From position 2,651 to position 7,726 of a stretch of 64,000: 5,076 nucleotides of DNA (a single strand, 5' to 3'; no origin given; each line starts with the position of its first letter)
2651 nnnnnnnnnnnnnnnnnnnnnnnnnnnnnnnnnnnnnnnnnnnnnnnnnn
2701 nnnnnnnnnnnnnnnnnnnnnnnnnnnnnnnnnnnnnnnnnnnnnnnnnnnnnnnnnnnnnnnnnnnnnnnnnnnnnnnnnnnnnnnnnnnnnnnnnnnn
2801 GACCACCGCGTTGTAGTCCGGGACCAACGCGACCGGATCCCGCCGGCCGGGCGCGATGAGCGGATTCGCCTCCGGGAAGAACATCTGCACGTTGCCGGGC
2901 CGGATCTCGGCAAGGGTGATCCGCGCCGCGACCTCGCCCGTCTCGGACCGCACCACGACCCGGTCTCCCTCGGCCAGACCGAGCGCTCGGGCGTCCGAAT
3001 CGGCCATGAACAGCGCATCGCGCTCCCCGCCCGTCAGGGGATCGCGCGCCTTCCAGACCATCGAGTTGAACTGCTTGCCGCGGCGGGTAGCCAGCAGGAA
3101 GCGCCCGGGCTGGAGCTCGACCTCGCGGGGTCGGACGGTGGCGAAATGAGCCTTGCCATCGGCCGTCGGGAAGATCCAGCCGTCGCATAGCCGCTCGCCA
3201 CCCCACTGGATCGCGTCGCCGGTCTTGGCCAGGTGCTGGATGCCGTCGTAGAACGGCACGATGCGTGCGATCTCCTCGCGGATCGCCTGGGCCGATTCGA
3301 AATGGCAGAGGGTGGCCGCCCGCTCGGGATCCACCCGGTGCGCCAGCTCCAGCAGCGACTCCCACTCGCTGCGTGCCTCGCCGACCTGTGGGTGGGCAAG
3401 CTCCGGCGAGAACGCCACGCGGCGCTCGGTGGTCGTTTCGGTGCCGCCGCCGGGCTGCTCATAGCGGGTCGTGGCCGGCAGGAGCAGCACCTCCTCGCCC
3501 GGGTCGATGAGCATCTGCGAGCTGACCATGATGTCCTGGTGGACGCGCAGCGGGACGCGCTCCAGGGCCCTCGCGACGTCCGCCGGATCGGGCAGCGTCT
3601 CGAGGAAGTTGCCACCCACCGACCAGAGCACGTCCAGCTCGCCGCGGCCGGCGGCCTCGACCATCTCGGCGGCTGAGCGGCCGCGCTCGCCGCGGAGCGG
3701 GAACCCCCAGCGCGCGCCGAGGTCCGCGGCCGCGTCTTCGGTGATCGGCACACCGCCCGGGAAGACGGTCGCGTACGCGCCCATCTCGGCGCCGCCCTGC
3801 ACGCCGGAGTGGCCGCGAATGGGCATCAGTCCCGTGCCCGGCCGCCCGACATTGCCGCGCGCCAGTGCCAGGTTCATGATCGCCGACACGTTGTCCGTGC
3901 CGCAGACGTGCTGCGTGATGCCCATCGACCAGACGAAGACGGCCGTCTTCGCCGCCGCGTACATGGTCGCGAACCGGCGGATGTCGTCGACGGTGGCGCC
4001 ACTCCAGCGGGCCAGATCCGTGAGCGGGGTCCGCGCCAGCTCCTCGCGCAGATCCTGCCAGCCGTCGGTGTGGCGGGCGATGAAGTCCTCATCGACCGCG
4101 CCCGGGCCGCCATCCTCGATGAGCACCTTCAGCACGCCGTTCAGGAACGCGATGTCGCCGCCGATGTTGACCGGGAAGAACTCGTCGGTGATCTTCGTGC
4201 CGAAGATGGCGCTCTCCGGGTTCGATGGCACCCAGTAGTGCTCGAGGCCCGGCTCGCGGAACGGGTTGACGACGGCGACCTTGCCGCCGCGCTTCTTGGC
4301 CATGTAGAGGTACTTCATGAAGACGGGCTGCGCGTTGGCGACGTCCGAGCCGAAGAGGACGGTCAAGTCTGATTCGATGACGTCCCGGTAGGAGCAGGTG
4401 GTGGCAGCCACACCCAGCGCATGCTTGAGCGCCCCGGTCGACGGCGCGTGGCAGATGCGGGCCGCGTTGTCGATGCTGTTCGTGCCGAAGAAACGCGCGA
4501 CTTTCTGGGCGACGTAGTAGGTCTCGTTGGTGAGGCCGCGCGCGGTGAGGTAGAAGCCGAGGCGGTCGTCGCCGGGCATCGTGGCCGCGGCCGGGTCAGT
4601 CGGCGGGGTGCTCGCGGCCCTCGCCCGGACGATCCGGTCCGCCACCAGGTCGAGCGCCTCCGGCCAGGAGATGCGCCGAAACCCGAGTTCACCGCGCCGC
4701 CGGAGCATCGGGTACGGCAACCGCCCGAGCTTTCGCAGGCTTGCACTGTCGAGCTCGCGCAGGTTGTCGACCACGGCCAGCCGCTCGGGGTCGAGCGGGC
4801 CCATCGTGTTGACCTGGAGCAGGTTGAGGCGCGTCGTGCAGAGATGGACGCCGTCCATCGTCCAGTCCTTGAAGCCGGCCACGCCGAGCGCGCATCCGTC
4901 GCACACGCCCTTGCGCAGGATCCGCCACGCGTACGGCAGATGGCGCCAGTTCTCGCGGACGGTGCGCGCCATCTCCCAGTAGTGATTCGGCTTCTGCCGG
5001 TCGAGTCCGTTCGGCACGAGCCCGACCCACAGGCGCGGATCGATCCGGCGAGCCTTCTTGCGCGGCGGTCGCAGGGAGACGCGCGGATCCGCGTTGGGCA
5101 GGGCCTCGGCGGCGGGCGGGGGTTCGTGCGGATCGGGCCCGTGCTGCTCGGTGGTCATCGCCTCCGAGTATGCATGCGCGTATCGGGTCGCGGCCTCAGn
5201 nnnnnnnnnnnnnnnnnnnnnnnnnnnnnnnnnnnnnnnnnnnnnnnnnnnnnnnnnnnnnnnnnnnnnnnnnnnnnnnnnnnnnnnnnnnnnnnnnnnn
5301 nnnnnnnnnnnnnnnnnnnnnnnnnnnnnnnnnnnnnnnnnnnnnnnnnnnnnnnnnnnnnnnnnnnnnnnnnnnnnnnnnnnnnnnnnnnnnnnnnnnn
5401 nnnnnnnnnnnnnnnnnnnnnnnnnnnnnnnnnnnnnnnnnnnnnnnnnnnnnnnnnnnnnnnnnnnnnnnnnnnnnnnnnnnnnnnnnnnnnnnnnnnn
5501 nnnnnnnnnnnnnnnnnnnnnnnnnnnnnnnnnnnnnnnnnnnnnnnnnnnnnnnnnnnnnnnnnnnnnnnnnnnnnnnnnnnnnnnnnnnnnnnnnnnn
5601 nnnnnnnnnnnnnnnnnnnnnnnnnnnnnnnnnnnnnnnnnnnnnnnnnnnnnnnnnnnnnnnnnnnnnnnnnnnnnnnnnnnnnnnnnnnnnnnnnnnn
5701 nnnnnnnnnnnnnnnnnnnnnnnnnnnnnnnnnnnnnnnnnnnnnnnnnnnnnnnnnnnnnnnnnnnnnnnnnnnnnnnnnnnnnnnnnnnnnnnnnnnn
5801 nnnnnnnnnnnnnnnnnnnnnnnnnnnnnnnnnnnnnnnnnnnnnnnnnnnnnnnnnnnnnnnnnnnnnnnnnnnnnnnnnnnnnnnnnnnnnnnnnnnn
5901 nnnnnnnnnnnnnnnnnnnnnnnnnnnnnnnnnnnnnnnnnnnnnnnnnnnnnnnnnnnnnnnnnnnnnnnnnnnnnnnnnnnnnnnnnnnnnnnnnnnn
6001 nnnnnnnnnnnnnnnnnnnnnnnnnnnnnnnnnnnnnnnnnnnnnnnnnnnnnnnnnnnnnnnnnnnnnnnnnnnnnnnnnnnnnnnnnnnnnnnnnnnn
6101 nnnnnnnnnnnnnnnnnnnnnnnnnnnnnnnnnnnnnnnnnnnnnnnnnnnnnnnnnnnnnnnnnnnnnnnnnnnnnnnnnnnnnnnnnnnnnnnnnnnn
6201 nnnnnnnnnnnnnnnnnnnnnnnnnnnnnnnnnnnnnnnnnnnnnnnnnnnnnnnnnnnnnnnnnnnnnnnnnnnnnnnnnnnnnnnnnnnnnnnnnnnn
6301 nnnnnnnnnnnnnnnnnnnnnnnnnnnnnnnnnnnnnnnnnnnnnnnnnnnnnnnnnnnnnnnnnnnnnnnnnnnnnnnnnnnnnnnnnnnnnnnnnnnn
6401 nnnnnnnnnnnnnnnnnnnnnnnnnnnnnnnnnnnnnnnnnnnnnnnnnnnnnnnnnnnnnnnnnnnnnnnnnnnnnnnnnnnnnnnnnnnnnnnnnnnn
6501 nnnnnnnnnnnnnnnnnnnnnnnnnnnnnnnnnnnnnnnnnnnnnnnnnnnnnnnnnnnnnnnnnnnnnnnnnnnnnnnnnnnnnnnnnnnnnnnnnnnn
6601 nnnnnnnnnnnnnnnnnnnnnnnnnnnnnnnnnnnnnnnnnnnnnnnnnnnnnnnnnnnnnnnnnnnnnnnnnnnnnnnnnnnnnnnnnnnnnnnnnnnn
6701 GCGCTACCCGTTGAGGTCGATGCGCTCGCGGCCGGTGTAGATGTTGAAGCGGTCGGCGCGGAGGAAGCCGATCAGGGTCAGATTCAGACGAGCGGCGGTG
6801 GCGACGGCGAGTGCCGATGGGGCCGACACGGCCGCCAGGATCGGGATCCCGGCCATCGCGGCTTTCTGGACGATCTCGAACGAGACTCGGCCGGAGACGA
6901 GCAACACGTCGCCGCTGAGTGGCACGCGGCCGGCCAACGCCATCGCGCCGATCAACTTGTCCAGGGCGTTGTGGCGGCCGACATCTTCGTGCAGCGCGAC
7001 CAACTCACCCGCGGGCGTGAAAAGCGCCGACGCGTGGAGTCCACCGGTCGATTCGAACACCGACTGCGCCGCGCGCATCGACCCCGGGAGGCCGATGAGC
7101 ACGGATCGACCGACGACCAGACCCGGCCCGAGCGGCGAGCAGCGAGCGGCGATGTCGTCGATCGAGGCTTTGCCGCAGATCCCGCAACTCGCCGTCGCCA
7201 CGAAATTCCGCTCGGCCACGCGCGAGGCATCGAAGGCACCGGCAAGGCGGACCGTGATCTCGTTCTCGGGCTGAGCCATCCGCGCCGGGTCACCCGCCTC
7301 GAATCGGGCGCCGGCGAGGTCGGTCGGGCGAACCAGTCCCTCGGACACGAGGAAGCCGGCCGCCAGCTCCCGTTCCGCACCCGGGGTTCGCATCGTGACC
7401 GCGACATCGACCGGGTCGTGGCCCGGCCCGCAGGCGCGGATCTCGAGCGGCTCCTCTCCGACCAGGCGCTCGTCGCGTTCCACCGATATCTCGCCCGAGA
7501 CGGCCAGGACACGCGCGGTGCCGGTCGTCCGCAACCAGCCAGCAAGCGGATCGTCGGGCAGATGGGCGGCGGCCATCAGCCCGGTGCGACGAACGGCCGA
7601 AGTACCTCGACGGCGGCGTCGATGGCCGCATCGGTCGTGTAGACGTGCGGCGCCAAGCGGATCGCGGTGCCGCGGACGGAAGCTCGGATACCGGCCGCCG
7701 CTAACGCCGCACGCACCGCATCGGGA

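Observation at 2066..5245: Single-ORF fusion of a YdeP/FdhF-family molybdoenzyme with the MobA guanylyltransferase that makes its bis-MGD cofactor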

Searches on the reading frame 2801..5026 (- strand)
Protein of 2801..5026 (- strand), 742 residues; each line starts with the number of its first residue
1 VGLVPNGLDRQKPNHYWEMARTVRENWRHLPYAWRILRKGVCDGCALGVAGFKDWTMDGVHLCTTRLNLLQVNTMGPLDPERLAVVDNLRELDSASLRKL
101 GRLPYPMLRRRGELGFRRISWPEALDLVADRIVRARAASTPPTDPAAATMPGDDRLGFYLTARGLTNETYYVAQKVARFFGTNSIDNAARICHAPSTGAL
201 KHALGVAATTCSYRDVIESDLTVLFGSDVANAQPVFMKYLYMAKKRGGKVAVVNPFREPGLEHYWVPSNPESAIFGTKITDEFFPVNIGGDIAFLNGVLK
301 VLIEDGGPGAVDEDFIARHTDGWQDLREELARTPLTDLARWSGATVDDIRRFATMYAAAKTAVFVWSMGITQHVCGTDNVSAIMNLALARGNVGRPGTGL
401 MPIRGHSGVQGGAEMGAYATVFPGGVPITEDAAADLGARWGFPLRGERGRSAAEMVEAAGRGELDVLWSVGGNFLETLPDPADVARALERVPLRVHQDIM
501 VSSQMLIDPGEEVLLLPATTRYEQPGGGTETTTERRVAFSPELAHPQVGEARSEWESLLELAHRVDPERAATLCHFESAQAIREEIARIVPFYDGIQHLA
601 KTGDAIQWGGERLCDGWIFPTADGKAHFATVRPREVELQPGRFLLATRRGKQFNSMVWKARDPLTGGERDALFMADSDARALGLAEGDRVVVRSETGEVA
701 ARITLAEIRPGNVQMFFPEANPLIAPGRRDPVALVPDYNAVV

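Call 60: search_solved_structures(query=window:2801-5026:-, max_evalue=1e-10, show_alignments=2)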
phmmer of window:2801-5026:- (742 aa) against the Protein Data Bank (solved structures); distinct sequences matched with E-value up to 1e-10: 30.
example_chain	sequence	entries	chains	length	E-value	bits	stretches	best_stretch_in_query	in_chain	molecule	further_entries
9wxb_B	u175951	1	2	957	9.3e-59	202.6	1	102-718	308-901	Formate dehydrogenase alpha subunit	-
9t1s_L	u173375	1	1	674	2.1e-58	201.4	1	101-739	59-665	formate dehydrogenase (coenzyme F420)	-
7vw6_A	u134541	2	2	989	4.6e-58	200.3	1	152-738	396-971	Formate dehydrogenase | Tungsten-containing formate dehydrogenase alpha subunit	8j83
7e5z_A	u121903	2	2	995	4.7e-58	200.3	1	152-738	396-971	Formate dehydrogenase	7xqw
8rqz_C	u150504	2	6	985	3.2e-57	197.5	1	102-610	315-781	Probable oxidoreductase YjgC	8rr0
9gzq_A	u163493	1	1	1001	3.4e-57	197.4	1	102-610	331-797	Probable oxidoreductase YjgC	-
6tg9_A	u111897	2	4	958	3.2e-56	194.2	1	102-718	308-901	Formate dehydrogenase subunit alpha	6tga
7qv7_S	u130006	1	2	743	1.1e-55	192.4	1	102-598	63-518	Hydrogen dependent carbon dioxide reductase subunit FdhF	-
1aa6_A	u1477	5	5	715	9.1e-54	186.1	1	102-610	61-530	FORMATE DEHYDROGENASE H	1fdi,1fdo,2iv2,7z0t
7bkb_D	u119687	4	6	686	2.2e-51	178.2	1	101-736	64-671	Formate dehydrogenase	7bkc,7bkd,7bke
9vap_A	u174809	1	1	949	8.1e-39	136.6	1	102-440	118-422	Formate dehydrogenase molybdopterin-binding subunit FdhA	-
1kqf_A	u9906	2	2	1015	3.1e-31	111.6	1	101-327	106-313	FORMATE DEHYDROGENASE, NITRATE-INDUCIBLE, MAJOR SUBUNIT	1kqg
9qm0_A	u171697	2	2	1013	1e-26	96.6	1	106-303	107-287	Formate dehydrogenase, alpha subunit, selenocysteine-containing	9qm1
9rk0_A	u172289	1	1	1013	1.3e-25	93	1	106-303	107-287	Formate dehydrogenase, alpha subunit, selenocysteine-containing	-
9rjy_A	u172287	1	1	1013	2.4e-25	92.1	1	106-303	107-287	Formate dehydrogenase, alpha subunit, selenocysteine-containing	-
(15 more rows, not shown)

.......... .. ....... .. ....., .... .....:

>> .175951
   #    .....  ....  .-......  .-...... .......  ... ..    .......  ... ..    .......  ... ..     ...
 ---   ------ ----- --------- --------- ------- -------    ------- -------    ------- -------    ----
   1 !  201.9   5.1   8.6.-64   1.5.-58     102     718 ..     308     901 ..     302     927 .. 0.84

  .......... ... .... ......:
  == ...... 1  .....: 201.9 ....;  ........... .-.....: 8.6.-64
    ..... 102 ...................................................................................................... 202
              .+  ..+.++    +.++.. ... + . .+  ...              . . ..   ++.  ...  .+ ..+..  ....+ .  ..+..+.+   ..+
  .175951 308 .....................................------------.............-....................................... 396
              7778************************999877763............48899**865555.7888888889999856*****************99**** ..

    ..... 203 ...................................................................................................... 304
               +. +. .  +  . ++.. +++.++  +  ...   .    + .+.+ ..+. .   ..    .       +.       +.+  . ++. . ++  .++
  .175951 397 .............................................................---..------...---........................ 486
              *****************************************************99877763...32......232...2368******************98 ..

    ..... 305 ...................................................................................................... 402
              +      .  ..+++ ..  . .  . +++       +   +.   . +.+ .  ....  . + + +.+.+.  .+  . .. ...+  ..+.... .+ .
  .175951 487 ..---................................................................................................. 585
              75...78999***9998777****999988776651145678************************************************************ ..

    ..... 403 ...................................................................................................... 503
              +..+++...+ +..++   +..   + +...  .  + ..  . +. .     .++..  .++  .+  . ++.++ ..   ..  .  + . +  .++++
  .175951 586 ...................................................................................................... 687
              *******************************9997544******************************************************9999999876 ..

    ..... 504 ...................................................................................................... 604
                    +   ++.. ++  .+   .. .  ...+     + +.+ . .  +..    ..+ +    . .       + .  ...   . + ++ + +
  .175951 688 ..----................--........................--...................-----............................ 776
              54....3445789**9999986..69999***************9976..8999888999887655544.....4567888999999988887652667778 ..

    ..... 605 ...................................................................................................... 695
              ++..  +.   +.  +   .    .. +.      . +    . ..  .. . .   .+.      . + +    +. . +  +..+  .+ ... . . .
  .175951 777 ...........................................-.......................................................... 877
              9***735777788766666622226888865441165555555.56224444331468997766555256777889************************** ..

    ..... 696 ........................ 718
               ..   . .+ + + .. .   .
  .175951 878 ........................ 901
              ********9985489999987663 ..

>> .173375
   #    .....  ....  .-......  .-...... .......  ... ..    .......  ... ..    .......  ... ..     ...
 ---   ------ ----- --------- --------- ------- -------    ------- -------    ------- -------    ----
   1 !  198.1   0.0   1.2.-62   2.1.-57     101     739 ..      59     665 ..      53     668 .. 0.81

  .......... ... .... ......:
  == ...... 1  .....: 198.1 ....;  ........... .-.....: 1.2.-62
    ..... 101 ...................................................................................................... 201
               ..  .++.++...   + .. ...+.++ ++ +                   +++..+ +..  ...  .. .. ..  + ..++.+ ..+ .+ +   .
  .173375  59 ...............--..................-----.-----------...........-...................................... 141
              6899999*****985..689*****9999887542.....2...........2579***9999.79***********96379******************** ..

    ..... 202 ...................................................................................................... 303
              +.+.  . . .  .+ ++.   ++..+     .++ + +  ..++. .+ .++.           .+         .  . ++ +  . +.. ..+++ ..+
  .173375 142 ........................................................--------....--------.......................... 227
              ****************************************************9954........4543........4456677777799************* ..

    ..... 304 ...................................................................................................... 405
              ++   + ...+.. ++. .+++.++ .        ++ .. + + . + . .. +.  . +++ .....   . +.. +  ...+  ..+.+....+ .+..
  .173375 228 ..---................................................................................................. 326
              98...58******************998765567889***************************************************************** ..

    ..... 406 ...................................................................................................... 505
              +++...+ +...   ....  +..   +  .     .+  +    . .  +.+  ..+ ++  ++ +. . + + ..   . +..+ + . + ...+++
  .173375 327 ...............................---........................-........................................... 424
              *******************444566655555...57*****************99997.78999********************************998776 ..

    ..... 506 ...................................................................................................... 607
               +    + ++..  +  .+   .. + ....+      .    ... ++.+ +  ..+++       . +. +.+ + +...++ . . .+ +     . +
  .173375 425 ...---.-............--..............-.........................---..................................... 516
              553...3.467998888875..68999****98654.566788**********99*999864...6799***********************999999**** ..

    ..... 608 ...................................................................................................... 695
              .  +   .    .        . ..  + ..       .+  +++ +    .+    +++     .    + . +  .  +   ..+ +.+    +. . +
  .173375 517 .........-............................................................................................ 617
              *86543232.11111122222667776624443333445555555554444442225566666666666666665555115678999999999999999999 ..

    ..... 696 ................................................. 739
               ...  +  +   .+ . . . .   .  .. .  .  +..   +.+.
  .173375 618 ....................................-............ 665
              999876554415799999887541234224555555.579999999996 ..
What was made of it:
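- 2801..5026 (-): FdhF/YdeP-family Mo/W-bisPGD oxidoreductase body (residues 74-815). The nearest solved structures are all formate dehydrogenases (call 60).
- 4448..4453 (-): Codons for Cys265-His266 in the motif '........', the predicted Mo/W ligand plus catalytic His. The motif aligns with '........' and the Cys/Sec-His pair of solved FDHs (call 60).
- On FdhF/YdeP family oxidoreductase (NCBIfam TIGR01701): The motif '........' aligns with '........' of a solved FDH alpha subunit (call 60). PDB alignments start after this segment (call 60).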

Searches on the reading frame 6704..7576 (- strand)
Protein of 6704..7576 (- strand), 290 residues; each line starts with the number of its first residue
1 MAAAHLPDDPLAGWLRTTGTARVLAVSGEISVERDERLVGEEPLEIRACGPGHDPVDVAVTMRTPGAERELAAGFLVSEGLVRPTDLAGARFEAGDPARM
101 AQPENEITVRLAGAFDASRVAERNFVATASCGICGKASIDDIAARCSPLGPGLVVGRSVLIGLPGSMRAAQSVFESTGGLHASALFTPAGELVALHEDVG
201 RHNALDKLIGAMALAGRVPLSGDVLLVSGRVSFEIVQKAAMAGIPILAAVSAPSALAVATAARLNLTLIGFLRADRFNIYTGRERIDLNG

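Call 3: search_protein_families(library=pfam, proteins=[window:6704-7576:-], max_evalue=0.01)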
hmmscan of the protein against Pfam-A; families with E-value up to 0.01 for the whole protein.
window:6704-7576:- (290 aa): 1 family
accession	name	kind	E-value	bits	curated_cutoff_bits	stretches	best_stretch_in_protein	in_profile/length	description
PF02634.21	FdhD-NarQ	-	1.7e-63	215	27.2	1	41-286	3-236/237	FdhD/NarQ family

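Call 4: search_protein_families(library=ncbifam, proteins=[window:6704-7576:-], max_evalue=0.01)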
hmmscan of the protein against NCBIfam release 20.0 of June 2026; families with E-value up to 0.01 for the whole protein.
window:6704-7576:- (290 aa): 3 families
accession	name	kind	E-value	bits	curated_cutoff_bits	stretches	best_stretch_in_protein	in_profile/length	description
NF001943.0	PRK00724.1-2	equivalog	6.5e-80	268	269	1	18-287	5-273/274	formate dehydrogenase accessory sulfurtransferase FdhD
TIGR00129.1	fdhD_narQ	equivalog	1e-47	162.5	140.9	1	36-286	3-235/237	formate dehydrogenase accessory sulfurtransferase FdhD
NF006428.0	PRK08690.1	equivalog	0.0017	17.6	462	1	194-274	73-153/261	enoyl-ACP reductase FabI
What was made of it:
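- On FdhD (FDH accessory sulfurtransferase), gene 6704..7576: TIGR00129 scores 162.5 bits against a cut-off of 140.9 (call 4).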
